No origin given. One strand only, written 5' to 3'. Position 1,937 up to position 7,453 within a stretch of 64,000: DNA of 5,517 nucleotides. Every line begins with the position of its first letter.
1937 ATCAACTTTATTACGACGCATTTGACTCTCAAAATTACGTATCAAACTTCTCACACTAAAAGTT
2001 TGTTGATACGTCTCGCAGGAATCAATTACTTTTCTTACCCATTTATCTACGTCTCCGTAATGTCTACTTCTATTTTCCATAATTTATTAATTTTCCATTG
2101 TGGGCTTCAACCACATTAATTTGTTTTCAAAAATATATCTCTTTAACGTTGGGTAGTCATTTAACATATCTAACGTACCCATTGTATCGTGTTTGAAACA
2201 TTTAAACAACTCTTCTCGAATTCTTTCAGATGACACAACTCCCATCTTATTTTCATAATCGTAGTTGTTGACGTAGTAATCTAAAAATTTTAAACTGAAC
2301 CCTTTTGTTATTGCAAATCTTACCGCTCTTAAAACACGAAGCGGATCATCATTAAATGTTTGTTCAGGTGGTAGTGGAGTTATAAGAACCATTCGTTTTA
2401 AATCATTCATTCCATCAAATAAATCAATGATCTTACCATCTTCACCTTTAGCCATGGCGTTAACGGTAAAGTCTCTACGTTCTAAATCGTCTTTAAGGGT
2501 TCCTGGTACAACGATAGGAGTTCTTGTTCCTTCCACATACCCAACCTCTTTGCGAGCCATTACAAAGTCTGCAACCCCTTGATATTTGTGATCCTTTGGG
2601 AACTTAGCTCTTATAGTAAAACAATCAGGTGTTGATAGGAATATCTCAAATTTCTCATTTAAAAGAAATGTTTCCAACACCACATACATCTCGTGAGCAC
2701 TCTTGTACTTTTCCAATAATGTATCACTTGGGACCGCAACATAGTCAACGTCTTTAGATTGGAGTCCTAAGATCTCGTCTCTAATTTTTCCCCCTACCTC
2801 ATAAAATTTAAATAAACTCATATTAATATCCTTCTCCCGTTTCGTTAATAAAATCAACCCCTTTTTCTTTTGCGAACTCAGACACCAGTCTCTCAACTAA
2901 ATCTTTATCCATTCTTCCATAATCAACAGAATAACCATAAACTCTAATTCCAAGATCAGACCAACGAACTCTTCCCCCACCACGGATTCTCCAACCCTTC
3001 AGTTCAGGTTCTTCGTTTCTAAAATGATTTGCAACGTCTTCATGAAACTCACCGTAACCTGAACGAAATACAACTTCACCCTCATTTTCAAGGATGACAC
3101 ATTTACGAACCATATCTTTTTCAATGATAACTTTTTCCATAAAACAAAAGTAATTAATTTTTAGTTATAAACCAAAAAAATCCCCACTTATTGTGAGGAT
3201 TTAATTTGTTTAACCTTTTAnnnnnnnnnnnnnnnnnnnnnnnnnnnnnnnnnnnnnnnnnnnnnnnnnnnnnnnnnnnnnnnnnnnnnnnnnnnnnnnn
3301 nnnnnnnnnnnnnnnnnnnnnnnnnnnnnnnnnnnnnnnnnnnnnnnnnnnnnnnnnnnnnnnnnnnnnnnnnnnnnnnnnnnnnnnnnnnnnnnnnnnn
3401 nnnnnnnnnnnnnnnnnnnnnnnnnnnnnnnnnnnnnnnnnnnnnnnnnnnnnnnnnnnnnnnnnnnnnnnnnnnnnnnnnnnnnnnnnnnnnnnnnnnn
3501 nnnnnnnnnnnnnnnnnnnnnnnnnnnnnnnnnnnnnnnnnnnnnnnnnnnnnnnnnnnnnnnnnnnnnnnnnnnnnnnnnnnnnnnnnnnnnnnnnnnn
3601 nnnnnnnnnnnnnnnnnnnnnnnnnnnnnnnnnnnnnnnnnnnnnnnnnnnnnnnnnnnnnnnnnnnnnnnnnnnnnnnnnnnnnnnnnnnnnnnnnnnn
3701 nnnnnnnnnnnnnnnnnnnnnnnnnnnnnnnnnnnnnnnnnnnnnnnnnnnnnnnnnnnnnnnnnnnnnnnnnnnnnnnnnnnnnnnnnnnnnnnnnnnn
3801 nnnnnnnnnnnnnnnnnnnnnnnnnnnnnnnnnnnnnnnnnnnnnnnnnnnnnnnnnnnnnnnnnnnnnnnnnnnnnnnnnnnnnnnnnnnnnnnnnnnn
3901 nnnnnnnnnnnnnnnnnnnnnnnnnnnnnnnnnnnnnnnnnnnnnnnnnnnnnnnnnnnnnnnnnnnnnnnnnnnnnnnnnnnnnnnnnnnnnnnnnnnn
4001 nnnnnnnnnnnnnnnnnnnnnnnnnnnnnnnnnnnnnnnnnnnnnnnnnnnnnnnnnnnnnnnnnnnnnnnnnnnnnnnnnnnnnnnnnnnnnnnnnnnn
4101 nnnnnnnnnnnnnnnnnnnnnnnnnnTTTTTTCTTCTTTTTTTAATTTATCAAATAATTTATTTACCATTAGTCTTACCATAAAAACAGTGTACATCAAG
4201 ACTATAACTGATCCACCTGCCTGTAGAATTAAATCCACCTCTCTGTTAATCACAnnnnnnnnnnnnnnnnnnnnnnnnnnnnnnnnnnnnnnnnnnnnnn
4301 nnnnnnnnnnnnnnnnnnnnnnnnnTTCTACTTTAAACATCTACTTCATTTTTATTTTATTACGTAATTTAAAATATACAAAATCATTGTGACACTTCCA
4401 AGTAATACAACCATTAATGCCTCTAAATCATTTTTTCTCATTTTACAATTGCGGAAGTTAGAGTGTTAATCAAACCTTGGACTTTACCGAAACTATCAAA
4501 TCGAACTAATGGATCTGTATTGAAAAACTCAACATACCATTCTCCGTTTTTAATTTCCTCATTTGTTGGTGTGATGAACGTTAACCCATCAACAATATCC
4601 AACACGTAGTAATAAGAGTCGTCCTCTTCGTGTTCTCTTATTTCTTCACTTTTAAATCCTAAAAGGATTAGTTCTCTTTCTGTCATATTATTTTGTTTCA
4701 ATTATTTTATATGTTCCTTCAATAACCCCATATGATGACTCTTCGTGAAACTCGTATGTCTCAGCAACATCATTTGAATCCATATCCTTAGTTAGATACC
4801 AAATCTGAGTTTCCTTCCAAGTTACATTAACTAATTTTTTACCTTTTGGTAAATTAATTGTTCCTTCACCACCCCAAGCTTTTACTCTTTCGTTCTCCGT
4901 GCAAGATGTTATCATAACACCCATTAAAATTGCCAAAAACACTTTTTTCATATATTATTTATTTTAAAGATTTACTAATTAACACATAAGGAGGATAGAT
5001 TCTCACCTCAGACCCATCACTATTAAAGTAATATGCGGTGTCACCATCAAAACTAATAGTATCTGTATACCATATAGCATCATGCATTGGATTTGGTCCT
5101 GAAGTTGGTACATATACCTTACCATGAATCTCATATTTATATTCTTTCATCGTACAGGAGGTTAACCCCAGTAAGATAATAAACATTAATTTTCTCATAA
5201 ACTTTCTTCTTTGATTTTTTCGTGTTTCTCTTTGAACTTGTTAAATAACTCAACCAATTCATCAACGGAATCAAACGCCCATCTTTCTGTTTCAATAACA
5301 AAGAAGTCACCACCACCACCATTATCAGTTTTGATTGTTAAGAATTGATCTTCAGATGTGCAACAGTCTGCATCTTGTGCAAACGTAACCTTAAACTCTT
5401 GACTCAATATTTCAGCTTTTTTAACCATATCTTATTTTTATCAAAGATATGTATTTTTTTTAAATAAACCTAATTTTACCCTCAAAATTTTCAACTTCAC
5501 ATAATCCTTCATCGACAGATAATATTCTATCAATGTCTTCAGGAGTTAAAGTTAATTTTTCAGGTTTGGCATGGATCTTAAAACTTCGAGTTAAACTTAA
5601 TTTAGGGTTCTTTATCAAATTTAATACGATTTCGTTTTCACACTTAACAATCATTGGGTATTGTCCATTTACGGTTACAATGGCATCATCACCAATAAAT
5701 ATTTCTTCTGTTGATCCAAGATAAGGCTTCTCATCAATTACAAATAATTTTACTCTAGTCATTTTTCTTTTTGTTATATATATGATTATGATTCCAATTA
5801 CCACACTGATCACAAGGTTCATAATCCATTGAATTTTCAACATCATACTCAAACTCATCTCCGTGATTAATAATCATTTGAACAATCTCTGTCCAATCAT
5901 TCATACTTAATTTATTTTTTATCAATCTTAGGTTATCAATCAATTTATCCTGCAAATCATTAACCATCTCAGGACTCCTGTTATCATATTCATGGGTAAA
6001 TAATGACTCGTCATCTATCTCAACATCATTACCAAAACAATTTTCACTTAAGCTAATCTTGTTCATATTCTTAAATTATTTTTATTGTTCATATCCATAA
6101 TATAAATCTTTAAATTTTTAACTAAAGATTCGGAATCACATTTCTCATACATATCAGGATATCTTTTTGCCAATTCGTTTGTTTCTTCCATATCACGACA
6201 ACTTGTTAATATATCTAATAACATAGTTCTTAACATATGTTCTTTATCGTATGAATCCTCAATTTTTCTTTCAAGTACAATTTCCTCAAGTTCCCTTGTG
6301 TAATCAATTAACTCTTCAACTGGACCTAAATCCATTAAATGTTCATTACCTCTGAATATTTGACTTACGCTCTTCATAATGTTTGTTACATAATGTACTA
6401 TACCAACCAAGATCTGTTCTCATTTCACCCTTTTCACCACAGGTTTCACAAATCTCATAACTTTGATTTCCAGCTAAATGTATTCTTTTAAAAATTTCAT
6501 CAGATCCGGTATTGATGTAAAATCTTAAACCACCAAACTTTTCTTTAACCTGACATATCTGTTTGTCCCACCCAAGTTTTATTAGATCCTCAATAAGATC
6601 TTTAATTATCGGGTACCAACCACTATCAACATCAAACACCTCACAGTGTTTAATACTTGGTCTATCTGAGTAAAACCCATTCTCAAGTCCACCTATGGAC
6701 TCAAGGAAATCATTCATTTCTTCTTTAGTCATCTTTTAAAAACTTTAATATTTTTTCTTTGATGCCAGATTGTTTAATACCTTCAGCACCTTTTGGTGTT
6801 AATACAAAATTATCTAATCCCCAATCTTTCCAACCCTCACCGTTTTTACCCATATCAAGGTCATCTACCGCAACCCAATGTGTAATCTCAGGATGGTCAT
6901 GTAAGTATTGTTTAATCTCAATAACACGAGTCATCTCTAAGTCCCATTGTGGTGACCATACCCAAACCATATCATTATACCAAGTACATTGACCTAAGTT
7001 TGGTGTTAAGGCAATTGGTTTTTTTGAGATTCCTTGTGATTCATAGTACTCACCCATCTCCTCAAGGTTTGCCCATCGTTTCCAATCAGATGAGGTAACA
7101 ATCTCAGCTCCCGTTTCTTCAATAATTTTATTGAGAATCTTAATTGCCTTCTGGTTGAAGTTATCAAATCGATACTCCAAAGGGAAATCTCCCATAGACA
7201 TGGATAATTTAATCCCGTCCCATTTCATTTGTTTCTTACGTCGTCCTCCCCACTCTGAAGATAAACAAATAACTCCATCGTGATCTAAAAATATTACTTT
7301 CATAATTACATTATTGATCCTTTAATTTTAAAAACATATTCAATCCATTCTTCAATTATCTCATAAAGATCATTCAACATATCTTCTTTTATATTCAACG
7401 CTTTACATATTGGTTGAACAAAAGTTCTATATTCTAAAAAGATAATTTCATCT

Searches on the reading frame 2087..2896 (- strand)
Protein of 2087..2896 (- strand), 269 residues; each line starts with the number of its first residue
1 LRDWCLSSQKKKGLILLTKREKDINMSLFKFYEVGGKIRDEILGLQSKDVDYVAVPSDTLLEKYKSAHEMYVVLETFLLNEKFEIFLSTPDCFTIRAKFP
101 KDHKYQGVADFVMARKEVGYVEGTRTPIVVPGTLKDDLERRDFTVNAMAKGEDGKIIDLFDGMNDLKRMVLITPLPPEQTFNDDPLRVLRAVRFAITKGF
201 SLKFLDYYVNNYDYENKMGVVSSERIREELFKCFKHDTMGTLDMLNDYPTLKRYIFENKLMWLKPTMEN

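Call 8: search_protein_families(library=ncbifam, proteins=[window:2087-2821:-], max_evalue=0.01)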
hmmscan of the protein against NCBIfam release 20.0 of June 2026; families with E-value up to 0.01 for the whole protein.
window:2087-2821:- (244 aa): 9 families
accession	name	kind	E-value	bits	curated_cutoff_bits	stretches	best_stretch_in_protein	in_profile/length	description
NF009814.0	PRK13299.1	equivalog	5.7e-27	94.8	290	1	108-210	104-205/396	CCA tRNA nucleotidyltransferase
TIGR02692.1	tRNA_CCA_actino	equivalog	1e-26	93.6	438.8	1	95-220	100-230/466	CCA tRNA nucleotidyltransferase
NF008137.0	PRK10885.1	equivalog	1.7e-24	86.4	451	2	100-172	75-144/409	multifunctional CCA addition/repair protein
TIGR01942.1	pcnB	subfamily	1.6e-21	76.7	305.65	1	105-227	109-235/425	polynucleotide adenylyltransferase PcnB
NF009813.0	PRK13298.1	equivalog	9.6e-21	74.1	606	1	98-172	73-144/417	tRNA CCA-pyrophosphorylase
NF009811.0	PRK13296.1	equivalog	1.8e-17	63.3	469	2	70-172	42-144/360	CCA tRNA nucleotidyltransferase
NF009812.0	PRK13297.1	equivalog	3.4e-15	56.1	624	1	108-172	94-155/364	tRNA CCA-pyrophosphorylase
NF008634.1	PRK11623.1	equivalog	4.3e-12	45.3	702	1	5-172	62-222/469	polynucleotide adenylyltransferase PcnB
NF041569.1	A-tRNAntase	equivalog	1.3e-10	40.2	1440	1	6-205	482-666/880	A-adding tRNA nucleotidyltransferase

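Call 51: search_protein_families(library=pfam, proteins=[window:2087-2896:-], max_evalue=0.05)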
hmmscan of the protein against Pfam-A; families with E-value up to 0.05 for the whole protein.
window:2087-2896:- (269 aa): 1 family
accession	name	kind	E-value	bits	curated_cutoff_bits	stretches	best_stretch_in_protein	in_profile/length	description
PF01743.26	PolyA_pol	-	4.7e-17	63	23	1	32-171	2-125/126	Poly A polymerase head domain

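Call 77: search_protein_families(library=padloc, proteins=[window:2087-2896:-], max_evalue=0.001)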
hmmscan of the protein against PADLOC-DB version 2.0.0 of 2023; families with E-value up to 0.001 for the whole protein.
window:2087-2896:- (269 aa): 0 families

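Call 78: search_protein_families(library=phrogs, proteins=[window:2087-2896:-], max_evalue=0.001)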
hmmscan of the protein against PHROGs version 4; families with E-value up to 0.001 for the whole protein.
window:2087-2896:- (269 aa): 2 families
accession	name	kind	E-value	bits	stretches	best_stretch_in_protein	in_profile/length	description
phrog_24229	-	DNA, RNA and nucleotide metabolism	2.9e-58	198.2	1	29-266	4-242/245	tRNA nucleotidyltransferase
phrog_2244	-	DNA, RNA and nucleotide metabolism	1.9e-40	140.6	2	108-257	58-208/392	tRNA nucleotidyltransferase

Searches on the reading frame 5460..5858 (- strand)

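Call 51: search_protein_families(library=pfam, proteins=[window:5460-5858:-], max_evalue=0.05)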
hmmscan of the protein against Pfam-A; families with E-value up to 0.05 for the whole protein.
window:5460-5858:- (132 aa): 1 family
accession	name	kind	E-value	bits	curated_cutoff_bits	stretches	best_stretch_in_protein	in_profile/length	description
PF09946.14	DUF2178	-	0.011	16.3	22.8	1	9-44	17-49/104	Predicted membrane protein (DUF2178)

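Call 78: search_protein_families(library=phrogs, proteins=[window:5460-5858:-], max_evalue=0.001)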
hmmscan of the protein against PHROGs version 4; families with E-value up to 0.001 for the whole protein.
window:5460-5858:- (132 aa): 0 families

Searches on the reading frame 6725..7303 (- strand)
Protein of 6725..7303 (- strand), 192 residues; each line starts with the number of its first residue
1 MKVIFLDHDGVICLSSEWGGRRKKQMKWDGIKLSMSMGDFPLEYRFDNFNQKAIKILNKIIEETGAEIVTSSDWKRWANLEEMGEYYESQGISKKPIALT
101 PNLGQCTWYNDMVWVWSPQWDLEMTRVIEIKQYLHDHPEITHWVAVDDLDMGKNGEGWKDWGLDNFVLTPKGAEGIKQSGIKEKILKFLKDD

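Call 51: search_protein_families(library=pfam, proteins=[window:6725-7303:-], max_evalue=0.05)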
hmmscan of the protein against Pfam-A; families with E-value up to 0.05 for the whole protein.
window:6725-7303:- (192 aa): 1 family
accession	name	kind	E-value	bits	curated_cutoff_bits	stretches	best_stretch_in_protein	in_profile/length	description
PF18143.6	HAD_SAK_2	-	4.4e-22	79.4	27.5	1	3-178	1-136/139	HAD domain in Swiss Army Knife RNA repair proteins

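Call 77: search_protein_families(library=padloc, proteins=[window:6725-7303:-], max_evalue=0.001)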
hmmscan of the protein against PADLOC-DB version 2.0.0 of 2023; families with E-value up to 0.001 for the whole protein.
window:6725-7303:- (192 aa): 0 families

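Call 78: search_protein_families(library=phrogs, proteins=[window:6725-7303:-], max_evalue=0.001)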
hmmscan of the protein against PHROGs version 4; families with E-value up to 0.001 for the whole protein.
window:6725-7303:- (192 aa): 1 family
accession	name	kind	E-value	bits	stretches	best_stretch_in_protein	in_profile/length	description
phrog_1818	-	unknown function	1.1e-13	52.2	1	1-150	5-121/161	-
